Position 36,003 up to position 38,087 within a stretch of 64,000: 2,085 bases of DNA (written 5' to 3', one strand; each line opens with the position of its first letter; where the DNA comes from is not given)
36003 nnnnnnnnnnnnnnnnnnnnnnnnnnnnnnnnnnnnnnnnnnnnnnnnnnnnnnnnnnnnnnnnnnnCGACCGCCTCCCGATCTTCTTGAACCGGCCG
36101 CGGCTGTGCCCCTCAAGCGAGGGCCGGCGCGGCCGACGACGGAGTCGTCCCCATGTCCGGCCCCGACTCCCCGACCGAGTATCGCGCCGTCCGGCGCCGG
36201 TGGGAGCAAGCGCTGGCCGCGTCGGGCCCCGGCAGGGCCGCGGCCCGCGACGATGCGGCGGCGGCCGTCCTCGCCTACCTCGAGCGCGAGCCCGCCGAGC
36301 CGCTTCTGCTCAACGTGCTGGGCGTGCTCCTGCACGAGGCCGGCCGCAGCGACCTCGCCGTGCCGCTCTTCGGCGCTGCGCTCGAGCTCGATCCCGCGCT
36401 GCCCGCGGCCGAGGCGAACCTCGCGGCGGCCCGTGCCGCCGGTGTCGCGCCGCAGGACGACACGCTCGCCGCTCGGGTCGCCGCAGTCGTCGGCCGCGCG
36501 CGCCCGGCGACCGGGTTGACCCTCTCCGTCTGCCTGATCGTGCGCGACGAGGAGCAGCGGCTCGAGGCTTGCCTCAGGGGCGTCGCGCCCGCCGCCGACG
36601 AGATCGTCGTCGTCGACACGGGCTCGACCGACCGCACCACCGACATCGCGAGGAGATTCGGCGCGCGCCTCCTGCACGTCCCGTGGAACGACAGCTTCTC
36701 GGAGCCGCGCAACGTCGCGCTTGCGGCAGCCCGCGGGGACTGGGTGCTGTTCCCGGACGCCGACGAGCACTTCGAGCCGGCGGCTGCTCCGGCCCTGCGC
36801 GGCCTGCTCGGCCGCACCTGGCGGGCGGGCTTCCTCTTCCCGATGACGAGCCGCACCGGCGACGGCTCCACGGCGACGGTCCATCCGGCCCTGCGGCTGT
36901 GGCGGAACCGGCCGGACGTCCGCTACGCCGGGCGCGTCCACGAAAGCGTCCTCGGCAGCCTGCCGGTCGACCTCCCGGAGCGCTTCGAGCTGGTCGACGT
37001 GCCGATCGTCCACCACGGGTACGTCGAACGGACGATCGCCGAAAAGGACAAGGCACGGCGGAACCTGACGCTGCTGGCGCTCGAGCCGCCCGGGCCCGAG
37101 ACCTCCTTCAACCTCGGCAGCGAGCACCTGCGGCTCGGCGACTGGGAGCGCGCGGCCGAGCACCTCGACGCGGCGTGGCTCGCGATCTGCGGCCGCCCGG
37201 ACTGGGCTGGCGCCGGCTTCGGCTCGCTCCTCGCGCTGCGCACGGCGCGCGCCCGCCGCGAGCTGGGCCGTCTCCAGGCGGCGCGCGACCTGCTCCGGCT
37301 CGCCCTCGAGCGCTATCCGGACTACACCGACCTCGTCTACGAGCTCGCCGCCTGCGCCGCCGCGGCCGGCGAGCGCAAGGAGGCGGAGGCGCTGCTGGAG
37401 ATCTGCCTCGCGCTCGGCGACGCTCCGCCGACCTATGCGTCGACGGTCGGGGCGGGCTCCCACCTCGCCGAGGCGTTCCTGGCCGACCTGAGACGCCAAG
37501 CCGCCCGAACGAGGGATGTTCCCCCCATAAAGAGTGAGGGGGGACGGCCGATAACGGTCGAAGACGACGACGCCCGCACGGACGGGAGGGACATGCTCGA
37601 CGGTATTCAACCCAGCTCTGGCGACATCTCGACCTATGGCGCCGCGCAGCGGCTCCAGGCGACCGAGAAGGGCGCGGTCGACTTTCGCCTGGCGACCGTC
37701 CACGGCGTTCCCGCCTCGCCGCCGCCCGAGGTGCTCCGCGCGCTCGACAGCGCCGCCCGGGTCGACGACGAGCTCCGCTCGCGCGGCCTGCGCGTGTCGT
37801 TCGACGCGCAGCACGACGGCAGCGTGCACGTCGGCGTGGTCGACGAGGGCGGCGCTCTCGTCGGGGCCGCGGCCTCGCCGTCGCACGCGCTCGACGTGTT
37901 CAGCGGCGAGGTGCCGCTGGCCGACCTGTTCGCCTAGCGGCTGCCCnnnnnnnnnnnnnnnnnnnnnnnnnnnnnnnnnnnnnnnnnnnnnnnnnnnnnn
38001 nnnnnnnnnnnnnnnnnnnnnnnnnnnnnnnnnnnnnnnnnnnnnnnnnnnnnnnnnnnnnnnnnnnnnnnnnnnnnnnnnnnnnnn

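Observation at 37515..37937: Exact sigma-28 consensus promoter inside an ORF that joins a TPR-glycosyltransferase in frame to FlaG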

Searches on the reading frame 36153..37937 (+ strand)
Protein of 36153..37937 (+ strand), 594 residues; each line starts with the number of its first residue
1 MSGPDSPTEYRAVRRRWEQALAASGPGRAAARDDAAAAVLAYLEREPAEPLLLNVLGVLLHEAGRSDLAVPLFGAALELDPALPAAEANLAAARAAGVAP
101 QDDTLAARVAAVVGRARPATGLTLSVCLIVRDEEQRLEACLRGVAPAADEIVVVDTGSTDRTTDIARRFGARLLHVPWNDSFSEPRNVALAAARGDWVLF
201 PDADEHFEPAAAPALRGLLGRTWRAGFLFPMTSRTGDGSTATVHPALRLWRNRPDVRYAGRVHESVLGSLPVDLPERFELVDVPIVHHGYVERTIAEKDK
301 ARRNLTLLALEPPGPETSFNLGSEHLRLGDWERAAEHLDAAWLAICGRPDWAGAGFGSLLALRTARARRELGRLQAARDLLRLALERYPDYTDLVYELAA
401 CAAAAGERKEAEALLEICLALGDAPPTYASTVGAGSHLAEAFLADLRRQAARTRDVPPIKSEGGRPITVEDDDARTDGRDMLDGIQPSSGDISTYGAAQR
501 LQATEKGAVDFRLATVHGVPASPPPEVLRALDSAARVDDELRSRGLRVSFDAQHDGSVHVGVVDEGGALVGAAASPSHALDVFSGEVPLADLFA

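Call 7: search_protein_families(library=pfam, proteins=[window:36153-37937:+], max_evalue=0.01)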
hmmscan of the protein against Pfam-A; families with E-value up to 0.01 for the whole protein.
window:36153-37937:+ (594 aa): 12 families
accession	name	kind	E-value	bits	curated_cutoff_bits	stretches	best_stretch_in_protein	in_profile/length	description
PF00535.33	Glycos_transf_2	-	2.3e-18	67.1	23.3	1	125-243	1-127/168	Glycosyl transferase family 2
PF07719.23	TPR_2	-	3.6e-11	42.7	27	0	316-341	2-27/34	Tetratricopeptide repeat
PF00515.34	TPR_1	-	3.5e-08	33.4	27.8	0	52-81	3-32/34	Tetratricopeptide repeat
PF14559.12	TPR_19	-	7.6e-07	29.8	25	1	370-416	3-49/68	Tetratricopeptide repeat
PF13428.12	TPR_14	-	8.8e-07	29.5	23.5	1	362-400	5-43/44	Tetratricopeptide repeat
PF13432.12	TPR_16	-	1.1e-06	29.3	32.7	2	33-83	14-64/65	Tetratricopeptide repeat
PF13704.12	Glyco_tranf_2_4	-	4.2e-06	27.6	27.5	1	131-206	1-83/98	Glycosyl transferase family 2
PF13181.12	TPR_8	-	6.4e-06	26.4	25.7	0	53-82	4-33/34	Tetratricopeptide repeat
PF13431.12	TPR_17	-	2.1e-05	24.8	24.4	0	40-69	3-32/34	Tetratricopeptide repeat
PF13424.12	TPR_12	-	0.00025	21.6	30.1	0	52-80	47-75/77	Tetratricopeptide repeat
PF13174.12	TPR_6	-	0.00058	20.8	26.3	0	362-390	4-32/33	Tetratricopeptide repeat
PF13176.12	TPR_7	-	0.0027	18.1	27.9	0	53-81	2-30/36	Tetratricopeptide repeat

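Call 8: find_homologous_proteins(query=window:36153-37937:+)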
Query window:36153-37937:+ (594 aa): 350 proteins with E <= 0.001 among 8000 candidates; the best 120 are listed.
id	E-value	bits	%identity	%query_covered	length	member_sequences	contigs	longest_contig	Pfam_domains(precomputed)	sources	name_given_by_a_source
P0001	0.0e+0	1293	100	100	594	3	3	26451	PF14559.13,PF00515.35,PF13432.13,PF13428.13,PF13181.13,PF00535.33,PF07719.24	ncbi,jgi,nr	ncbi:MAG TPA: glycosyltransferase [Solirubrobacteraceae bacterium]|jgi:tetratricopeptide (TPR) repea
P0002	2.2e-239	814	84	76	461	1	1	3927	PF14559.13,PF13431.13,PF00515.35,PF13424.13,PF13176.13,PF13432.13,PF13428.13,PF13181.13,PF00535.33,PF07719.24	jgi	jgi:tetratricopeptide (TPR) repeat protein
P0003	3.4e-238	810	84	76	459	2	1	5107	PF14559.13,PF13431.13,PF00515.35,PF13424.13,PF13428.13,PF13181.13,PF00535.33,PF07719.24,PF13174.13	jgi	jgi:tetratricopeptide (TPR) repeat protein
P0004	4.2e-228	777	81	76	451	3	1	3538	PF00515.35,PF00535.33,PF07719.24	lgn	-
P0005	2.4e-151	524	57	75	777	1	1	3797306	PF14559.13,PF10111.15,PF13641.13,PF13428.13,PF00535.33,PF07719.24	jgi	jgi:GT2 family glycosyltransferase/tetratricopeptide (TPR) repeat protein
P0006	1.1e-145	505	60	74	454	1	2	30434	PF14559.13,PF13176.13,PF13432.13,PF13428.13,PF00535.33,PF07719.24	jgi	jgi:tetratricopeptide (TPR) repeat protein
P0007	1.6e-138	481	61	63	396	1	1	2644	PF00535.33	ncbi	ncbi:MAG: glycosyltransferase, partial [Gaiellaceae bacterium]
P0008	5.7e-138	479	51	78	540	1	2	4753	PF14559.13,PF25060.1,PF13414.13,PF00515.35,PF13424.13,PF13176.13,PF13428.13,PF13181.13,PF00535.33,PF07719.24,PF13174.13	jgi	jgi:tetratricopeptide (TPR) repeat protein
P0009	6.0e-135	469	59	68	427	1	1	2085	PF14559.13,PF13428.13,PF00535.33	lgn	-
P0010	3.9e-134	467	54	75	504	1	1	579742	PF14559.13,PF00515.35,PF13424.13,PF00535.33,PF07719.24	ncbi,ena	-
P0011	6.7e-132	459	67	55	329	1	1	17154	PF14559.13,PF13428.13,PF00535.33,PF07719.24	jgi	jgi:tetratricopeptide (TPR) repeat protein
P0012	1.3e-131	458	54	75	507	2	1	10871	PF14559.13,PF00535.33,PF07719.24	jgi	jgi:glycosyltransferase involved in cell wall biosynthesis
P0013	3.3e-131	457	60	69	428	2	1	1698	PF14559.13,PF00535.33,PF07719.24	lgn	-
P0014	3.7e-128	447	52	75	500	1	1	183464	PF14559.13,PF00515.35,PF13181.13,PF00535.33,PF07719.24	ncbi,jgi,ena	jgi:tetratricopeptide (TPR) repeat protein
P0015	2.0e-127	445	58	73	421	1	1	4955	PF14559.13,PF13428.13,PF00535.33,PF07719.24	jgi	jgi:tetratricopeptide (TPR) repeat protein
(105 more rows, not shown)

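Call 10: find_encoding_contigs(protein=P0002, flank=5000, max_places=4)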
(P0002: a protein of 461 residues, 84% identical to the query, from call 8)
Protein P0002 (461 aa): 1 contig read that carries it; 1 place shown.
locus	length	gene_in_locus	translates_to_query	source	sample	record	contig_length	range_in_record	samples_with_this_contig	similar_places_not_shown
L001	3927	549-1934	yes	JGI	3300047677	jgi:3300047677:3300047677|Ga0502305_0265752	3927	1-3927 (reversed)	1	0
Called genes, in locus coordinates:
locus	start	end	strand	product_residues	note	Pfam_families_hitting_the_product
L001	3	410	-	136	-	?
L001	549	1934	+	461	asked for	PF13428:TPR_14 (faint), PF13424:TPR_12 (faint), PF13431:TPR_17 (faint), PF13432:TPR_16 (faint), PF00515:TPR_1 (faint), PF07719:TPR_2 (faint), PF13176:TPR_7 (faint), PF00535:Glycos_transf_2, +2 more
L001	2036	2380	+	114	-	-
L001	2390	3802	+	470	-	PF02465:FliD_N, PF07195:FliD_C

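Call 11: find_encoding_contigs(protein=P0003, flank=5000, max_places=4)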
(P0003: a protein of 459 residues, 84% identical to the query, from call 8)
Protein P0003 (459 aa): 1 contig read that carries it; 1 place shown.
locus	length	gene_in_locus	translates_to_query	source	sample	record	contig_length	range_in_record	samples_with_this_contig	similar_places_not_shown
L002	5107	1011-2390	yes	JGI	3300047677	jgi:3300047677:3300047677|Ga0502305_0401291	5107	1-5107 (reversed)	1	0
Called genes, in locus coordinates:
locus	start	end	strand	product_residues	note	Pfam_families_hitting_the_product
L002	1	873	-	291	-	?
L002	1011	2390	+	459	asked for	PF13424:TPR_12 (faint), PF13428:TPR_14 (faint), PF13431:TPR_17 (faint), PF00515:TPR_1 (faint), PF07719:TPR_2 (faint), PF13181:TPR_8 (faint), PF00535:Glycos_transf_2, PF14559:TPR_19 (weak), +1 more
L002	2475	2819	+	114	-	-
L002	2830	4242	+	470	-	PF02465:FliD_N, PF07195:FliD_C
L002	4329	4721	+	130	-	PF02561:FliS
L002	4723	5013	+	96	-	PF05400:FliT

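Call 12: find_encoding_contigs(protein=P0004, flank=5000, max_places=4)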
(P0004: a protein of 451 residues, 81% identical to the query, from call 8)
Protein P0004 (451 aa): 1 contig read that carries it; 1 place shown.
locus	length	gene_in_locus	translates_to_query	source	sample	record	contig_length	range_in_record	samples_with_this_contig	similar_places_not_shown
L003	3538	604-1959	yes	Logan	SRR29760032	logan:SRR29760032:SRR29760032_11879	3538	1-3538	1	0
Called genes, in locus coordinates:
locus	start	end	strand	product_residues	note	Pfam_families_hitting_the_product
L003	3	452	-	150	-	?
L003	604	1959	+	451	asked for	PF07719:TPR_2 (faint), PF00515:TPR_1 (faint), PF00535:Glycos_transf_2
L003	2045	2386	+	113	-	-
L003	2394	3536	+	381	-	?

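Call 15: find_encoding_contigs(protein=P0001, flank=3000, max_places=6)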
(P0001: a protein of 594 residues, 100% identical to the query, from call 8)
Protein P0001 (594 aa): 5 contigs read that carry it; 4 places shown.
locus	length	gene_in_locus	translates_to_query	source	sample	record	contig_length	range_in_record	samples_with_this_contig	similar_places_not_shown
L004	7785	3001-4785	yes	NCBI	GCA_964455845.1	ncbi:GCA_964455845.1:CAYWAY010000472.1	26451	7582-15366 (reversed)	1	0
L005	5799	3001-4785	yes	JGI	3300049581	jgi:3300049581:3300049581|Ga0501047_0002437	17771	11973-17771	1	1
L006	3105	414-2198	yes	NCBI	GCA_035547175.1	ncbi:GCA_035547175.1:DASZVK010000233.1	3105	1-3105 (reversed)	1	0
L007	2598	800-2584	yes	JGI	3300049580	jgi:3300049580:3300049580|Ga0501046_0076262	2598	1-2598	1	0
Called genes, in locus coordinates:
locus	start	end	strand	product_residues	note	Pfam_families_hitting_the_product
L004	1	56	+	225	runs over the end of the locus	PF02348:CTP_transf_3, PF12804:NTP_transf_3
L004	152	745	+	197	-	PF02585:PIG-L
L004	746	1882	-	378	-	PF00155:Aminotran_1_2, PF01041:DegT_DnrJ_EryC1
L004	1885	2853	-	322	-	PF01073:3Beta_HSD, PF01370:Epimerase, PF02719:Polysacc_synt_2, PF04321:RmlD_sub_bind, PF05368:NmrA, PF07993:NAD_binding_4 (weak), PF13460:NAD_binding_10, PF16363:GDP_Man_Dehyd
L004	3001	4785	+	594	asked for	PF13428:TPR_14 (faint), PF13432:TPR_16 (faint), PF00515:TPR_1 (faint), PF07719:TPR_2 (faint), PF13181:TPR_8 (faint), PF00535:Glycos_transf_2, PF14559:TPR_19 (weak)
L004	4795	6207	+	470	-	PF02465:FliD_N, PF07196:Flagellin_IN (weak), PF07195:FliD_C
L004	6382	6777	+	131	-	PF02561:FliS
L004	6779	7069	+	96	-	PF05400:FliT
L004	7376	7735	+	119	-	PF00460:Flg_bb_rod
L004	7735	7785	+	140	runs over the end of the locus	PF00460:Flg_bb_rod, PF06429:Flg_bbr_C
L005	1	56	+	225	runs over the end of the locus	PF02348:CTP_transf_3, PF12804:NTP_transf_3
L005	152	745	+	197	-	PF02585:PIG-L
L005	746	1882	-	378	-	PF00155:Aminotran_1_2, PF01041:DegT_DnrJ_EryC1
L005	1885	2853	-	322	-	PF01073:3Beta_HSD, PF01370:Epimerase, PF02719:Polysacc_synt_2, PF04321:RmlD_sub_bind, PF05368:NmrA, PF07993:NAD_binding_4 (weak), PF13460:NAD_binding_10, PF16363:GDP_Man_Dehyd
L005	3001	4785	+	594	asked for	PF13428:TPR_14 (faint), PF13432:TPR_16 (faint), PF00515:TPR_1 (faint), PF07719:TPR_2 (faint), PF13181:TPR_8 (faint), PF00535:Glycos_transf_2, PF14559:TPR_19 (weak)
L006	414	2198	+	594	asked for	PF13428:TPR_14 (faint), PF13432:TPR_16 (faint), PF00515:TPR_1 (faint), PF07719:TPR_2 (faint), PF13181:TPR_8 (faint), PF00535:Glycos_transf_2, PF14559:TPR_19 (weak)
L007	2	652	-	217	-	?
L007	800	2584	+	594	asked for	PF13428:TPR_14 (faint), PF13432:TPR_16 (faint), PF00515:TPR_1 (faint), PF07719:TPR_2 (faint), PF13181:TPR_8 (faint), PF00535:Glycos_transf_2, PF14559:TPR_19 (weak)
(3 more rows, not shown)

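Call 66: list_cluster_members(proteins=[window:36153-37934:+, P0001])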
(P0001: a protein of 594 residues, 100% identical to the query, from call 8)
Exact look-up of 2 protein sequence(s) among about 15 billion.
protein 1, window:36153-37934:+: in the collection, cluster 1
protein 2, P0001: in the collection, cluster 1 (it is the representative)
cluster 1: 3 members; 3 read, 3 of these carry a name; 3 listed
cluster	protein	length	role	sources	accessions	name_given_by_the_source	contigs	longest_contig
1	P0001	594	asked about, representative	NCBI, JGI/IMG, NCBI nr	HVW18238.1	MAG TPA: glycosyltransferase [Solirubrobacteraceae bacterium] | tetratricopeptide (TPR) repeat protein | glycosyltransferase [Solirubrobacteraceae bacterium]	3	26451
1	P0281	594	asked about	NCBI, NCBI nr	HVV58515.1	MAG TPA: glycosyltransferase [Gaiellaceae bacterium] | glycosyltransferase [Gaiellaceae bacterium]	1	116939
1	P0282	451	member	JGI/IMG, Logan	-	tetratricopeptide (TPR) repeat protein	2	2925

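Call 67: find_encoding_contigs(protein=P0282, flank=3000, max_places=4)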
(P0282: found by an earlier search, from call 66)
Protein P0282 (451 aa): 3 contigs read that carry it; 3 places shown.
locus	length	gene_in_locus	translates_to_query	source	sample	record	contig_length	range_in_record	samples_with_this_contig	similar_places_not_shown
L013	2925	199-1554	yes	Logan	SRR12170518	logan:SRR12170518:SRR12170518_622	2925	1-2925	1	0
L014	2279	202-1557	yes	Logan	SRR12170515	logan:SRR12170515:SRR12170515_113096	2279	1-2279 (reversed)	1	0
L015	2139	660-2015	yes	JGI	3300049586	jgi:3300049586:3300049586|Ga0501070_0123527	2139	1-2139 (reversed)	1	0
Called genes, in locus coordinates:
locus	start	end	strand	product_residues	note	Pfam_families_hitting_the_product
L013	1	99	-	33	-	?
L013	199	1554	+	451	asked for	PF13428:TPR_14 (faint), PF13432:TPR_16 (faint), PF13431:TPR_17 (faint), PF00515:TPR_1 (faint), PF07719:TPR_2 (faint), PF13174:TPR_6 (faint), PF00535:Glycos_transf_2, PF14559:TPR_19 (weak), +1 more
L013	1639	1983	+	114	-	-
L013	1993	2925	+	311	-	?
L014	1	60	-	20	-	?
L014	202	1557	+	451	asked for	PF13428:TPR_14 (faint), PF13432:TPR_16 (faint), PF13431:TPR_17 (faint), PF00515:TPR_1 (faint), PF07719:TPR_2 (faint), PF13174:TPR_6 (faint), PF00535:Glycos_transf_2, PF14559:TPR_19 (weak), +1 more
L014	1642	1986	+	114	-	-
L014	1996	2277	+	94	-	?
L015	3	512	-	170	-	?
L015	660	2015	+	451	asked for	PF13428:TPR_14 (faint), PF13432:TPR_16 (faint), PF13431:TPR_17 (faint), PF00515:TPR_1 (faint), PF07719:TPR_2 (faint), PF13174:TPR_6 (faint), PF00535:Glycos_transf_2, PF14559:TPR_19 (weak), +1 more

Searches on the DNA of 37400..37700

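Call 74: search_rna_families(source=window, start=37400, end=37700, threshold=evalue, max_evalue=1)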
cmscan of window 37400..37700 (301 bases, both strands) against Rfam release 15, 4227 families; matches with E-value up to 1: 0.
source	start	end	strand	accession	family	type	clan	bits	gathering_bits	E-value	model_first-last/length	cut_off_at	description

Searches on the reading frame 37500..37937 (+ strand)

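Call 9: search_protein_families(library=pfam, proteins=[window:37500-37937:+], max_evalue=10)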
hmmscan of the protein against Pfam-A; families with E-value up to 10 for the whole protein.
window:37500-37937:+ (145 aa): 1 family
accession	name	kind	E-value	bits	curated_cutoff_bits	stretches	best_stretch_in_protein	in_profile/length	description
PF05696.16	DUF826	-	0.057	14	25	1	52-85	34-67/75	Protein of unknown function (DUF826)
